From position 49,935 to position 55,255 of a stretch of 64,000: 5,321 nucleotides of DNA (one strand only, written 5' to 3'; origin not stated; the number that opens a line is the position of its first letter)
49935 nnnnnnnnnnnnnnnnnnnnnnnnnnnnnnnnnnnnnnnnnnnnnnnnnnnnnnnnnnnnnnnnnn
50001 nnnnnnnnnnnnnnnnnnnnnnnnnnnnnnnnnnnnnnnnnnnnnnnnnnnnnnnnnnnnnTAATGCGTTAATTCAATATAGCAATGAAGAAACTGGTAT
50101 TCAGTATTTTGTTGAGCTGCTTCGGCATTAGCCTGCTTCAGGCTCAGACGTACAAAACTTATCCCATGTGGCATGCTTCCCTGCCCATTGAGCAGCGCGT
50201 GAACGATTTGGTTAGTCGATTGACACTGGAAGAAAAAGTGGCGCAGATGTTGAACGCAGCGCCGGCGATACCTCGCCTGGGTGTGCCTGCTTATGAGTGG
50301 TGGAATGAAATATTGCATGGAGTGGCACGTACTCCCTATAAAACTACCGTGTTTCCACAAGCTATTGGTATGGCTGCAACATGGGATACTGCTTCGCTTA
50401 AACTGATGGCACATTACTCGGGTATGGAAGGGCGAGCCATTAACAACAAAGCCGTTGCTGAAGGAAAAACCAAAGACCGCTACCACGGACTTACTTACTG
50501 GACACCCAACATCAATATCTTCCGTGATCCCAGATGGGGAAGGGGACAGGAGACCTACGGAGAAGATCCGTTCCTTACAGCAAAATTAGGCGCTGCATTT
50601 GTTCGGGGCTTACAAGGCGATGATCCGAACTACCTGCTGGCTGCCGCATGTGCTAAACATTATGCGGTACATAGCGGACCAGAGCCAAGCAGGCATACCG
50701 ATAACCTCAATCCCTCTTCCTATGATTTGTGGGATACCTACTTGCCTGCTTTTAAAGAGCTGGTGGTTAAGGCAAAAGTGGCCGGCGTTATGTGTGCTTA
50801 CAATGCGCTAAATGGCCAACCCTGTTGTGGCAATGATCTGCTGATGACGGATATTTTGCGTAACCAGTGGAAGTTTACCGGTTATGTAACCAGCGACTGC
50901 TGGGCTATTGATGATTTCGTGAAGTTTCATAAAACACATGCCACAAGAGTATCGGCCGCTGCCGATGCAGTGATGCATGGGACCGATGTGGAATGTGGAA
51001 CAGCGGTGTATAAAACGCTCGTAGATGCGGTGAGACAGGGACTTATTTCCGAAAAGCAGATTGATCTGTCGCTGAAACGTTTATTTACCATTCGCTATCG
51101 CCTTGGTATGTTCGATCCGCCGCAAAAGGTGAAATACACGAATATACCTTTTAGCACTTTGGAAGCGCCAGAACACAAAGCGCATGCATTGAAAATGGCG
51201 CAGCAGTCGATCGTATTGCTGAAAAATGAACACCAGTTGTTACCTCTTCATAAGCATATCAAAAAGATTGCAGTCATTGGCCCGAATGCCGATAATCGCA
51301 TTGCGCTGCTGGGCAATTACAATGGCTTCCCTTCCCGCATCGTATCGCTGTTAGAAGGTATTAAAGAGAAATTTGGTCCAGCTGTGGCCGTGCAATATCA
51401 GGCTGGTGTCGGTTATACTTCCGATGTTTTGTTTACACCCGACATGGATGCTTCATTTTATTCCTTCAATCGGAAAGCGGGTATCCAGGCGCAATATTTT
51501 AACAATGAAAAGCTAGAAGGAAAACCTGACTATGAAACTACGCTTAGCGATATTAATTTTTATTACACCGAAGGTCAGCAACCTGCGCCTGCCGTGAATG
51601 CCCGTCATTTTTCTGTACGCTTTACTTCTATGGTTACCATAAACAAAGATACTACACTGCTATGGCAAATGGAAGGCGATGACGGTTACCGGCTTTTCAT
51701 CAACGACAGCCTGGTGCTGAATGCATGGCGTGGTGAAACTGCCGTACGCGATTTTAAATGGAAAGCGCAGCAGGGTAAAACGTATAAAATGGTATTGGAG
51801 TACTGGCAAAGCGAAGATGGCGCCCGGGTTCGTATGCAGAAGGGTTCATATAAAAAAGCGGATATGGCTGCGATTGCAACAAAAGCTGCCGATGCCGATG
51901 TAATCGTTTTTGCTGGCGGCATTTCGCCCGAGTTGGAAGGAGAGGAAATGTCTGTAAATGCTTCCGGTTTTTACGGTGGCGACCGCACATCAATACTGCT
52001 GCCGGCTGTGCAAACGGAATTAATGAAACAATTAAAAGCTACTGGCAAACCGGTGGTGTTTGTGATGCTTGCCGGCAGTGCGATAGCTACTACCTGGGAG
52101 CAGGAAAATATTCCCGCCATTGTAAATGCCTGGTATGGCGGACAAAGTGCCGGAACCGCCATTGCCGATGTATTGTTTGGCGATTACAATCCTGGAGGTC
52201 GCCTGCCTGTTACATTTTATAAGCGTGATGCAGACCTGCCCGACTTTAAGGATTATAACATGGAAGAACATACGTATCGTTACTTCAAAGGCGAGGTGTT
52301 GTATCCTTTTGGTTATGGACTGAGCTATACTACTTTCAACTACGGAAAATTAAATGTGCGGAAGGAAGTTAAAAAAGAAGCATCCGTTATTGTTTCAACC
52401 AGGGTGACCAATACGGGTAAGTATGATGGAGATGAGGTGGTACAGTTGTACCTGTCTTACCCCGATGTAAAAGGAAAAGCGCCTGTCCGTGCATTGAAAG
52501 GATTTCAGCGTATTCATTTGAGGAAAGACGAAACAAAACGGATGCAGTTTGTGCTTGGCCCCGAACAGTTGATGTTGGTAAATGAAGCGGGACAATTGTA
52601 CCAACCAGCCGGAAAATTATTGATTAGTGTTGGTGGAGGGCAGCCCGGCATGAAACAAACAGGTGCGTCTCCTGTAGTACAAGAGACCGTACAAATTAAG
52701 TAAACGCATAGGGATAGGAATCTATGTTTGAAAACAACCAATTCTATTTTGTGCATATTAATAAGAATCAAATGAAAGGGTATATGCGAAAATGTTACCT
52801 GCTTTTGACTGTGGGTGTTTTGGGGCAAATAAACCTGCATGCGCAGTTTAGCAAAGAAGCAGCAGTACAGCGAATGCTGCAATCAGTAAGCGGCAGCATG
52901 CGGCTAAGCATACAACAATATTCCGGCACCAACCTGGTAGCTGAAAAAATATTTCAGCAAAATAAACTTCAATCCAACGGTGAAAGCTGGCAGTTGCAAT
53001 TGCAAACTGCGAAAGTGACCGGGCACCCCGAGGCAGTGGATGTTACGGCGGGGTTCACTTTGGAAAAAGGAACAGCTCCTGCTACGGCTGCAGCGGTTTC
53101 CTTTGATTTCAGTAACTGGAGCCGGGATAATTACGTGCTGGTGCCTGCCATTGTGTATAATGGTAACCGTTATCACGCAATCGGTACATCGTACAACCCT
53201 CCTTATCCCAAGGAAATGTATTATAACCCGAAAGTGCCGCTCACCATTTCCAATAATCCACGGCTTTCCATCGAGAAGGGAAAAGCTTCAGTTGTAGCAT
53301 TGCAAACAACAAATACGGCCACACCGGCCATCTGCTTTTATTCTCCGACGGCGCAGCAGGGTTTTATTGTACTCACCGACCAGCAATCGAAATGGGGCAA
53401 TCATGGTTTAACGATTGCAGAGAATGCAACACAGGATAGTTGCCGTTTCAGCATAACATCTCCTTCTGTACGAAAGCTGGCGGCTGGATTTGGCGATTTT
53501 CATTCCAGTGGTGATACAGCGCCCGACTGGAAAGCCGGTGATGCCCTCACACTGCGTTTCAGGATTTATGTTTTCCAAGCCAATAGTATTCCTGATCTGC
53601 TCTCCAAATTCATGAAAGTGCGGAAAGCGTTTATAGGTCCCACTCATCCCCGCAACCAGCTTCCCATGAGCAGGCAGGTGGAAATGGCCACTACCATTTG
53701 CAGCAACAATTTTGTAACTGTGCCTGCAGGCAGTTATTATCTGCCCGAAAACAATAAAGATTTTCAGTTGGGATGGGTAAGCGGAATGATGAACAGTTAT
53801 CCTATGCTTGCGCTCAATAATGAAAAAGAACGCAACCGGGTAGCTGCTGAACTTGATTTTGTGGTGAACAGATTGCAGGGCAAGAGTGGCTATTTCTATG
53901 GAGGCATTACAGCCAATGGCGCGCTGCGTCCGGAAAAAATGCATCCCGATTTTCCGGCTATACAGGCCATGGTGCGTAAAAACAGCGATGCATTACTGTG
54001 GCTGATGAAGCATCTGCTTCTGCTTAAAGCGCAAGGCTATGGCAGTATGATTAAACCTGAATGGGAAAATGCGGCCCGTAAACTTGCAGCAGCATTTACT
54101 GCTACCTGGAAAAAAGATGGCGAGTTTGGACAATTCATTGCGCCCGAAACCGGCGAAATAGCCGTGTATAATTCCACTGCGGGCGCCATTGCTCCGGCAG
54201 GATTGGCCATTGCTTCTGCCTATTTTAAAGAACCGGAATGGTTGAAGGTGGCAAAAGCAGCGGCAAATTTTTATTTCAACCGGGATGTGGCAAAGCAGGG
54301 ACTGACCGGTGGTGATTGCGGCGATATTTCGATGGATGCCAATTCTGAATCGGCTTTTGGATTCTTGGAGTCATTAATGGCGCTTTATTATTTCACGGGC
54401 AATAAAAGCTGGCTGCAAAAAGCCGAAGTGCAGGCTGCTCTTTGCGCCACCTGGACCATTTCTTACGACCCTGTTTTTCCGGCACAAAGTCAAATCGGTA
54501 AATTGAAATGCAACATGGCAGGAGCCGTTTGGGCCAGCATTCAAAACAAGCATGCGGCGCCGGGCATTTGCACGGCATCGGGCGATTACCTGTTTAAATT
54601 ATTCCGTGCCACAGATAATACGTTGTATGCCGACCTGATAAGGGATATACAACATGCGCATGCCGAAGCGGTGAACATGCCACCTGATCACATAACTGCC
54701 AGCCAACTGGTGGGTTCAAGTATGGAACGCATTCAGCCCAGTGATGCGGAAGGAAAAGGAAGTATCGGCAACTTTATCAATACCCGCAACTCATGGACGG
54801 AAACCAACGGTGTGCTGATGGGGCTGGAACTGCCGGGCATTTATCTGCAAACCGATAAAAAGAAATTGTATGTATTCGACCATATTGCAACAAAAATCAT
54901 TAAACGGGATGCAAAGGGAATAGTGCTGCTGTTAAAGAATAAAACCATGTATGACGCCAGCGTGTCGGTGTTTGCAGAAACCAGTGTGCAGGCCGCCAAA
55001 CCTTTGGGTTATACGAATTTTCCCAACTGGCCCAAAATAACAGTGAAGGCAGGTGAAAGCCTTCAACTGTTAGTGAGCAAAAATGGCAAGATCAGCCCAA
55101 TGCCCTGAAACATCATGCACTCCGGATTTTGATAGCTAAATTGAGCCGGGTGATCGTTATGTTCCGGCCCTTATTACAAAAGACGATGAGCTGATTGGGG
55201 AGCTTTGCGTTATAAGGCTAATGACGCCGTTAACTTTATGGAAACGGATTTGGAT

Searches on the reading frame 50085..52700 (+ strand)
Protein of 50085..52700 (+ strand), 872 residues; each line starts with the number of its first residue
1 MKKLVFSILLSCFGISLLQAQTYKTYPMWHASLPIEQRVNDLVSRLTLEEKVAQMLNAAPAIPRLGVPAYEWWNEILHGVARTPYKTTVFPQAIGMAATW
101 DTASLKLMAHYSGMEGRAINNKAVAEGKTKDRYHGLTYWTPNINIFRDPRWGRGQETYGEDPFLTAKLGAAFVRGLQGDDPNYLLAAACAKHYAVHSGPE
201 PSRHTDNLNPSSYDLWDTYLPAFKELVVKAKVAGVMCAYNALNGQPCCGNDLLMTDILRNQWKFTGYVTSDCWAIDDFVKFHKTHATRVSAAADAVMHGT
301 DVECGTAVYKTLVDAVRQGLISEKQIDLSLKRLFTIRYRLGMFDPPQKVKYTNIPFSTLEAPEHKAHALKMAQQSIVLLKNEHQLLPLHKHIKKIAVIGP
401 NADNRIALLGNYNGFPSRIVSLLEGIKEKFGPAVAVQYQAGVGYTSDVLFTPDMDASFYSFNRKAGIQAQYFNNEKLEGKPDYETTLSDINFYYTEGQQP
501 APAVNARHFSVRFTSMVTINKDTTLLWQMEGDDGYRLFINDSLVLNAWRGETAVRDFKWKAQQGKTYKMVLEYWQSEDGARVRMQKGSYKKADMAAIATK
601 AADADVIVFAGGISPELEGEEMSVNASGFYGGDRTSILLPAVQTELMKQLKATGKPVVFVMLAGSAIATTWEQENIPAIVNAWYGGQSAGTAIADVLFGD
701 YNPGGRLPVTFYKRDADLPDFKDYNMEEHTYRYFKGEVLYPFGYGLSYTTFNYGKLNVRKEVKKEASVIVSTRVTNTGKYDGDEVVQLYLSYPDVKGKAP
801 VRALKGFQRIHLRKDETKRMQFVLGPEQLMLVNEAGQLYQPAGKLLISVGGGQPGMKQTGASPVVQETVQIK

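Call 10: search_protein_families(library=pfam, proteins=[window:50085-52700:+], max_evalue=0.00001)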
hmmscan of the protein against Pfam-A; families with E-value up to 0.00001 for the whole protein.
window:50085-52700:+ (872 aa): 4 families
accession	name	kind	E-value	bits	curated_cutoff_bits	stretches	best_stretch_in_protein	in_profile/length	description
PF01915.27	Glyco_hydro_3_C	-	1.6e-58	198.4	31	1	376-748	1-200/200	Glycosyl hydrolase family 3 C-terminal domain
PF00933.27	Glyco_hydro_3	-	3e-40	139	27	1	52-335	48-315/316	Glycosyl hydrolase family 3 N terminal domain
PF14310.12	Fn3-like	-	3.3e-14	53.2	25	1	784-851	1-69/71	Fibronectin type III-like domain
PF07691.17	PA14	-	1.1e-13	51.6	24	1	465-584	3-131/147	PA14 domain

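Call 93: search_solved_structures(query=window:50085-52700:+, max_evalue=1e-40)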
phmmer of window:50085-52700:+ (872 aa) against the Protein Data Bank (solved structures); distinct sequences matched with E-value up to 1e-40: 38.
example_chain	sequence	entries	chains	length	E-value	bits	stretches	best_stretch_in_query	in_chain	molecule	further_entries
3u48_A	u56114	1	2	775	5.2e-107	362.1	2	64-445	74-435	JMB19063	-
3u4a_A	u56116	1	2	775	2.5e-106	359.8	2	64-445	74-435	JMB19063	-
7zb3_A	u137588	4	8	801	2e-102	347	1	63-432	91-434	Beta-xylosidase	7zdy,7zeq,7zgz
7vc7_A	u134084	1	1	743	2.5e-102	346.6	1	30-428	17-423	xylan 1,4-beta-xylosidase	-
7vc6_A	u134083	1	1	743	2.5e-102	346.6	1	30-428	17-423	xylan 1,4-beta-xylosidase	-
8c7f_A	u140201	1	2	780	7.5e-102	345.1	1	63-432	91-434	Xylosidase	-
5tf0_A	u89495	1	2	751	3.7e-99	336.2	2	599-860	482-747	Glycosyl hydrolase family 3 N-terminal domain protein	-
5xxl_A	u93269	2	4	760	6.3e-98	332.1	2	50-470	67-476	Periplasmic beta-glucosidase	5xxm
9urf_A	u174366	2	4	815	1.3e-97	331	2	49-463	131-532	beta-glucosidase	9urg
5xxn_A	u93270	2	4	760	3.1e-97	329.8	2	50-470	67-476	Periplasmic beta-glucosidase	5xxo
5z87_A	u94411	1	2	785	1.3e-91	311.2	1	60-445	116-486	EmGH1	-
6r5i_A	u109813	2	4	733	7.5e-89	302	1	86-448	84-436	Periplasmic beta-glucosidase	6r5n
6r5o_B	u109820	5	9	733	3.7e-88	299.7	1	86-448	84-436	Periplasmic beta-glucosidase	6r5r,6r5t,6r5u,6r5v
6r5r_A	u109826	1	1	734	3.7e-88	299.7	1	86-448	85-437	Periplasmic beta-glucosidase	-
6r5p_B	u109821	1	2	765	4.5e-88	299.4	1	86-448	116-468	Periplasmic beta-glucosidase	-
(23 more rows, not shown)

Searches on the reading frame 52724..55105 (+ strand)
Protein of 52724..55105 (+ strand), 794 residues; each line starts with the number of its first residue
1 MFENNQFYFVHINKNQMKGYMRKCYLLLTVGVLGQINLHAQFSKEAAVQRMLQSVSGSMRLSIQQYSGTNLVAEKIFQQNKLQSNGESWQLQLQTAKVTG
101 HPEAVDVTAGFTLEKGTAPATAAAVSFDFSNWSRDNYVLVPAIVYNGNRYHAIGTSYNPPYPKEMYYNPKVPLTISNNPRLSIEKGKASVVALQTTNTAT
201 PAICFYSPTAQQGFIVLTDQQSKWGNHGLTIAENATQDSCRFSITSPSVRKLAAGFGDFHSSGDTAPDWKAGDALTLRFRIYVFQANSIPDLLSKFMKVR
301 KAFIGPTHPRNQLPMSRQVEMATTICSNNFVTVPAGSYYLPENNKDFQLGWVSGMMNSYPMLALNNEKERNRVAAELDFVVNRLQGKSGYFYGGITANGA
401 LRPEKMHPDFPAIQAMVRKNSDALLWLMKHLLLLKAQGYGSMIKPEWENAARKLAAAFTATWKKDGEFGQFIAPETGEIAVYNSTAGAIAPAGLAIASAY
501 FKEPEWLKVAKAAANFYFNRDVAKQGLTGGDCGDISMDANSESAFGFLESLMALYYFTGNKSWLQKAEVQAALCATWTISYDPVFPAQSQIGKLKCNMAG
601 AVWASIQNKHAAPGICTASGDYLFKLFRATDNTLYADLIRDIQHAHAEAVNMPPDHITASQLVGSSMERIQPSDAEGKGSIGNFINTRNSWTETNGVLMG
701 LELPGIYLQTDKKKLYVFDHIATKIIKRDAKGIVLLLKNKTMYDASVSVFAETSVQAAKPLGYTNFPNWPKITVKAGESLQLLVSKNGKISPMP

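Call 10: search_protein_families(library=pfam, proteins=[window:52724-55105:+], max_evalue=0.00001)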
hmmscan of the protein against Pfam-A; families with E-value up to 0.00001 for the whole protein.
window:52724-55105:+ (794 aa): 0 families

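Call 12: search_protein_families(library=pfam, proteins=[window:52724-55105:+], max_evalue=0.01)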
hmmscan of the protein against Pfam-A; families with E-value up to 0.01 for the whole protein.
window:52724-55105:+ (794 aa): 0 families

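Call 46: search_solved_structures(query=window:52724-55105:+, max_evalue=1)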
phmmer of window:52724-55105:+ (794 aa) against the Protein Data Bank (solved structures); distinct sequences matched with E-value up to 1: 1.
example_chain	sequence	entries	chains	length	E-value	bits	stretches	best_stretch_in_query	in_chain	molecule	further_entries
6jl9_A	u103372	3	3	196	0.44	11.9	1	316-367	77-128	Ependymin-related 1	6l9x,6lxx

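Call 47: search_protein_families(library=ncbifam, proteins=[window:52724-55105:+], max_evalue=0.01)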
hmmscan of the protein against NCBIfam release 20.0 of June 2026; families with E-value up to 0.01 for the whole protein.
window:52724-55105:+ (794 aa): 0 families

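Call 81: search_solved_structures(query=A5, max_evalue=10)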
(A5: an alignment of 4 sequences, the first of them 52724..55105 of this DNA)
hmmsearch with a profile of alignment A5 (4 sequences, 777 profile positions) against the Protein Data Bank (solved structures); distinct sequences matched with E-value up to 10: 0.

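Call 82: search_protein_families(library=pfam, alignment_id=A5, max_evalue=10)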
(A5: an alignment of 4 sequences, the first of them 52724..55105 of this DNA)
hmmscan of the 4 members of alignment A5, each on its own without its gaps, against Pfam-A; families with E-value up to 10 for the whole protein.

A. member 1, window:52724-55105:+ (794 aa): 1 family
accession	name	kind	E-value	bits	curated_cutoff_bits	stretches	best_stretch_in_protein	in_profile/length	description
PF03663.20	Glyco_hydro_76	-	0.11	12.5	25.9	1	480-568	83-180/366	Glycosyl hydrolase family 76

B. families by the number of members that match (of 4 scanned): 3 families
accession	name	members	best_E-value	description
PF03663.20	Glyco_hydro_76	3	0.1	Glycosyl hydrolase family 76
PF07944.18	Beta-AFase-like_GH127_cat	2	0.0013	Beta-L-arabinofuranosidase, GH127 catalytic domain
PF07221.17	GlcNAc_2-epim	1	0.054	N-acylglucosamine 2-epimerase (GlcNAc 2-epimerase)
